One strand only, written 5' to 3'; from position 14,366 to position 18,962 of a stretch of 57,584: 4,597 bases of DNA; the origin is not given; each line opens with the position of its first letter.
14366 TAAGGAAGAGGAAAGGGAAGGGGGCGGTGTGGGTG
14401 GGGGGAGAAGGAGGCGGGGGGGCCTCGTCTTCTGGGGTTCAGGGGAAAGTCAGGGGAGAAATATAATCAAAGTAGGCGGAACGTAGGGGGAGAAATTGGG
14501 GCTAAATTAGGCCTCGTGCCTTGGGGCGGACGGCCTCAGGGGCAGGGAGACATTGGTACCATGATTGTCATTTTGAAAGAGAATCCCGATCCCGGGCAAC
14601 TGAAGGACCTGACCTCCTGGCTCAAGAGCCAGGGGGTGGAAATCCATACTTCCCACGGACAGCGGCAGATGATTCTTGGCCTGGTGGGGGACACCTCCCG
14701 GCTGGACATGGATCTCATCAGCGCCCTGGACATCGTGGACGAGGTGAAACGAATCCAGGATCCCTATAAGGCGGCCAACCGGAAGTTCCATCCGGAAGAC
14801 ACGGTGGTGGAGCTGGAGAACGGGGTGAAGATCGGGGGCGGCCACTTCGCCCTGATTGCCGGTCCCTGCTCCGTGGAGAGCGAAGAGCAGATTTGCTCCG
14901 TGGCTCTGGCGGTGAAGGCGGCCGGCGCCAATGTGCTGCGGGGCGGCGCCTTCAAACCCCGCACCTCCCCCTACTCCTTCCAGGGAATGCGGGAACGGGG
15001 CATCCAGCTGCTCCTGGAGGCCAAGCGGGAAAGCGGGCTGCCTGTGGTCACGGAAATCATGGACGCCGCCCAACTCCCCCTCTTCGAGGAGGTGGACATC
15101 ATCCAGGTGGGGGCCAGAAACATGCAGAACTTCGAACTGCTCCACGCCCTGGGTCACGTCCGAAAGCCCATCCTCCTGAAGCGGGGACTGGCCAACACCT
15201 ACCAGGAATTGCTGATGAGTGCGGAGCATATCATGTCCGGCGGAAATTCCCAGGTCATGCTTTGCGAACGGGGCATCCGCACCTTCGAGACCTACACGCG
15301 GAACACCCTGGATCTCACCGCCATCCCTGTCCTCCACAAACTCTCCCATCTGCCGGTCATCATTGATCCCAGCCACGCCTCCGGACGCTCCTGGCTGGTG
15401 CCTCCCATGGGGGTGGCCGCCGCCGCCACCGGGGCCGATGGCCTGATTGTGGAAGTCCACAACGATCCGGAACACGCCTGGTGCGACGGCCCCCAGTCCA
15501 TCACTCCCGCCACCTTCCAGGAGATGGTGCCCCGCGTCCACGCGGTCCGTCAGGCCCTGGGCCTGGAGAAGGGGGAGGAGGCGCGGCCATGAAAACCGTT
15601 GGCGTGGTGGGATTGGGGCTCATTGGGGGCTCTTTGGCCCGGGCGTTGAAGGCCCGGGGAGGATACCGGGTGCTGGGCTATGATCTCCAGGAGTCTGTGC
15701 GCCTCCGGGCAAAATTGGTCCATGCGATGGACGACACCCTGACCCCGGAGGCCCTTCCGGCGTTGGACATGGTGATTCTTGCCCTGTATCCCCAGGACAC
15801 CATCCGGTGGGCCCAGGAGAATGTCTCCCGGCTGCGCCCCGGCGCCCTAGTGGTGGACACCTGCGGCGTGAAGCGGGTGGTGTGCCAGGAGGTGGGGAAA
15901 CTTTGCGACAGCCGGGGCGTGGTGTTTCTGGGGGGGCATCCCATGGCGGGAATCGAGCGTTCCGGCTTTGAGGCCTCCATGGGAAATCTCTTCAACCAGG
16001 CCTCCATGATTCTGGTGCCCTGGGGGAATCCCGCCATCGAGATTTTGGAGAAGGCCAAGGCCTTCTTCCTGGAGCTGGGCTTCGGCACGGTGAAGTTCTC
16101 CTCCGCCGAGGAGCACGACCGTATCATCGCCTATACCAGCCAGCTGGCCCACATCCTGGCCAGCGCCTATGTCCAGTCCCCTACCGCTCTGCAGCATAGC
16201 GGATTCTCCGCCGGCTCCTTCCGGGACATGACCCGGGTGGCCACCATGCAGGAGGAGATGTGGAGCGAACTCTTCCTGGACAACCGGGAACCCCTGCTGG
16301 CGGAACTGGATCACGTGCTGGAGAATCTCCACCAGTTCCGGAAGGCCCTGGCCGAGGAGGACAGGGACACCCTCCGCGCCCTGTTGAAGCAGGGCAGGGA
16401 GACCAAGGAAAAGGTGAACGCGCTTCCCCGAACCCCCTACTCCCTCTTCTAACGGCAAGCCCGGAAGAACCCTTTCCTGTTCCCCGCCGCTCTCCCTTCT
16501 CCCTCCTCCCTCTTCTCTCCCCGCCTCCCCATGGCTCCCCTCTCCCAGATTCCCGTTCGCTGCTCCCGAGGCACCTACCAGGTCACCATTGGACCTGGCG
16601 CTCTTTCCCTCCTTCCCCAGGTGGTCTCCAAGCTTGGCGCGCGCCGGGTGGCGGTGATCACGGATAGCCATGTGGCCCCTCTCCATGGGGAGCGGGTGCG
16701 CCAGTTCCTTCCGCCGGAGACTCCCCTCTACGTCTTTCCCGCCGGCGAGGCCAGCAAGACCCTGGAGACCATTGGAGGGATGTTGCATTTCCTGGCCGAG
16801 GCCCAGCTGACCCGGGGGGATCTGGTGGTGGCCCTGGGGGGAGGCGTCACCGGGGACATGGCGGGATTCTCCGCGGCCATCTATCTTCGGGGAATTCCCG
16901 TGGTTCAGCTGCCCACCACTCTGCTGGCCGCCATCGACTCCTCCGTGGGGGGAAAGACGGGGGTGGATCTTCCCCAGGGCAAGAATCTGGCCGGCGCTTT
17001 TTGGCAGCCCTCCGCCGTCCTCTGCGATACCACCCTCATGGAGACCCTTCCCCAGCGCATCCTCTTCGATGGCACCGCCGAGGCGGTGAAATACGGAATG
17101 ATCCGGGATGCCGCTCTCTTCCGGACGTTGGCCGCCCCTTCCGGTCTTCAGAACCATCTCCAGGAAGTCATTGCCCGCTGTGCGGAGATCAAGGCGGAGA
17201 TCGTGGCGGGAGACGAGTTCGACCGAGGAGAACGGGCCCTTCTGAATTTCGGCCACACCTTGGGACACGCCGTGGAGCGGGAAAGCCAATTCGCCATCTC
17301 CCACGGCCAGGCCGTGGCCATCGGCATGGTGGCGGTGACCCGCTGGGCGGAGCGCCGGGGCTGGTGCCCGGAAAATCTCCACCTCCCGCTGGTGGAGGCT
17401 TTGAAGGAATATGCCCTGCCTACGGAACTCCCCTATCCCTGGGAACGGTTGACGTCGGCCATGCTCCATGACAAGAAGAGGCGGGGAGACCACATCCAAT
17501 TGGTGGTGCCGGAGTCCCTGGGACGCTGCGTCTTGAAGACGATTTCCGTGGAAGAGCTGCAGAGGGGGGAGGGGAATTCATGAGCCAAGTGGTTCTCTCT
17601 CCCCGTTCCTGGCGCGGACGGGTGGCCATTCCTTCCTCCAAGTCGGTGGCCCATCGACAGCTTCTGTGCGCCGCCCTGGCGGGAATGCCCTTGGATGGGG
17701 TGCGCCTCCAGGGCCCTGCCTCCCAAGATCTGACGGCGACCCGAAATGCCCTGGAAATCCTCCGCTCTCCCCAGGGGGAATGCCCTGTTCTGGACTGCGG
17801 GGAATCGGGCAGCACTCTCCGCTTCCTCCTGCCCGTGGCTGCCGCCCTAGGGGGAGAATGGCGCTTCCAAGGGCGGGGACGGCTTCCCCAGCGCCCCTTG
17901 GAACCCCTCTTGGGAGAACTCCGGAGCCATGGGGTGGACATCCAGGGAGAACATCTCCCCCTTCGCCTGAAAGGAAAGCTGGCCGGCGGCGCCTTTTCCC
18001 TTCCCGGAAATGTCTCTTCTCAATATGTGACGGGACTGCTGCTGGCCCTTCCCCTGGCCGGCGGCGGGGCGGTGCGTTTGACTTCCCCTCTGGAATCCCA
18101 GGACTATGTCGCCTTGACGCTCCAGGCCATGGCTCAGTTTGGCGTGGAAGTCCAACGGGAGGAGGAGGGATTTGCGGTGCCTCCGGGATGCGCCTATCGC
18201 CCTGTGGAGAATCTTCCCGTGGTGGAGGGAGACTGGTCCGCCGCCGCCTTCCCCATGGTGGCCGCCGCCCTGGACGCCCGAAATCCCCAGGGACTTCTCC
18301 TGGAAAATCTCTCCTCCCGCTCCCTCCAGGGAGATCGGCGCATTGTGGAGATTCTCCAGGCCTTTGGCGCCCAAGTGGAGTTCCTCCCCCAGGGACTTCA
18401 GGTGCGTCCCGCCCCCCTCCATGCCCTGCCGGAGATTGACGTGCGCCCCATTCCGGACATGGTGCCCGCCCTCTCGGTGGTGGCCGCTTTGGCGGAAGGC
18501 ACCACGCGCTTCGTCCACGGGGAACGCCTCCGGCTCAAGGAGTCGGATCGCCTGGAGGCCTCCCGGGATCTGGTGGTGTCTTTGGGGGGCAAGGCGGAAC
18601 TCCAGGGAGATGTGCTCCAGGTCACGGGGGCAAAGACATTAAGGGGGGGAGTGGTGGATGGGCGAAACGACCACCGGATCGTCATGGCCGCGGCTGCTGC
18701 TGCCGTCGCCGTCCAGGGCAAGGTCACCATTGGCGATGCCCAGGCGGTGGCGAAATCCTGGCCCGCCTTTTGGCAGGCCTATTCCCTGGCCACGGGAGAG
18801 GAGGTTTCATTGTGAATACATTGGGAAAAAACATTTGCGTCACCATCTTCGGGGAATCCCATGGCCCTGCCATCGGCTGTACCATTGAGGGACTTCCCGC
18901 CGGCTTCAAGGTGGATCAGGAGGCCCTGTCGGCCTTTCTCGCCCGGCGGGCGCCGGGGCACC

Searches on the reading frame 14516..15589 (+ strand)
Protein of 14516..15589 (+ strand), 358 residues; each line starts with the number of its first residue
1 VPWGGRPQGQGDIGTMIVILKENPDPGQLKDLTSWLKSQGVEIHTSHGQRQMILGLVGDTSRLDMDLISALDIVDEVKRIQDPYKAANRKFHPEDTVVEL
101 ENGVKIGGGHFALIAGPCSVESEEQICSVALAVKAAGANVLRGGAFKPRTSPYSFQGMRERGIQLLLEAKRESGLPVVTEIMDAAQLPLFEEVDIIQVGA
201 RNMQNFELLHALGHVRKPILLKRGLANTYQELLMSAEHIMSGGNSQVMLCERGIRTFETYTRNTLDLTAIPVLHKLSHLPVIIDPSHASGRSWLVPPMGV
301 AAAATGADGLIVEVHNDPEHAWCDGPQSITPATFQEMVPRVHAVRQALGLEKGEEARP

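Call 68: search_protein_families(library=pfam, proteins=[window:14516-15589:+], max_evalue=0.00001)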
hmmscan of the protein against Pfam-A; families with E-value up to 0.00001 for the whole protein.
window:14516-15589:+ (358 aa): 3 families
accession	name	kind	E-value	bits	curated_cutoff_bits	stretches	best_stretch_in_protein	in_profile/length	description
PF00793.26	DAHP_synth_1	-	6.4e-73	245.4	25.5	1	96-337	2-257/270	DAHP synthetase I family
PF18152.6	DAHP_snth_FXD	-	6.3e-20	71.2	27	1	16-81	1-66/67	DAHP synthase ferredoxin-like domain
PF03102.20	NeuB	-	3.1e-08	33.8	22.1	1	163-350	58-238/241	NeuB family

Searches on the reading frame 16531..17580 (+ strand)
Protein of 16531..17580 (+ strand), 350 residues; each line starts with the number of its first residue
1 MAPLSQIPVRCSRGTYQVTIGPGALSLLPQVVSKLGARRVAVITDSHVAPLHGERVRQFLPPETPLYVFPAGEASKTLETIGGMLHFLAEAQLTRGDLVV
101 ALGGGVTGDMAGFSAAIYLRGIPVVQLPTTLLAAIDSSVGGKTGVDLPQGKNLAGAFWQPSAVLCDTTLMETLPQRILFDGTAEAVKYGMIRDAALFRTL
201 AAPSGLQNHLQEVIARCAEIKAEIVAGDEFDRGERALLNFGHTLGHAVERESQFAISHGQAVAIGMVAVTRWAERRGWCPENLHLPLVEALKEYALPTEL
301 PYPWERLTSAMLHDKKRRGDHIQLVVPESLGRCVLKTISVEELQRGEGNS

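Call 68: search_protein_families(library=pfam, proteins=[window:16531-17580:+], max_evalue=0.00001)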
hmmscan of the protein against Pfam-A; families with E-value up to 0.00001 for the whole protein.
window:16531-17580:+ (350 aa): 4 families
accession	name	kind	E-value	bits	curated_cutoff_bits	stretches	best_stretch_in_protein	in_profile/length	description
PF01761.26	DHQ_synthase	-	6.4e-44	148.7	24.2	1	68-177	3-112/115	3-dehydroquinate synthase N-terminal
PF24621.2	DHQS_C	-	2.1e-40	138.4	27.6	1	181-316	1-143/144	3-dehydroquinate synthase C-terminal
PF13685.12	Fe-ADH_2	-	1.9e-09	38.2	28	1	20-170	2-145/149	Iron-containing alcohol dehydrogenase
PF00465.25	Fe-ADH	-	3.3e-09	37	31.3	1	17-131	3-131/168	Iron-containing alcohol dehydrogenase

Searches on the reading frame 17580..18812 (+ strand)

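Call 68: search_protein_families(library=pfam, proteins=[window:17580-18812:+], max_evalue=0.00001)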
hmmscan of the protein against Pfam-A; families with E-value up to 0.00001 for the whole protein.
window:17580-18812:+ (411 aa): 1 family
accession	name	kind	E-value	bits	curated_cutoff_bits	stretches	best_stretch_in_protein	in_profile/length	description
PF00275.25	EPSP_synthase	-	8.5e-70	236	22.8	1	11-399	7-415/417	EPSP synthase (3-phosphoshikimate 1-carboxyvinyltransferase)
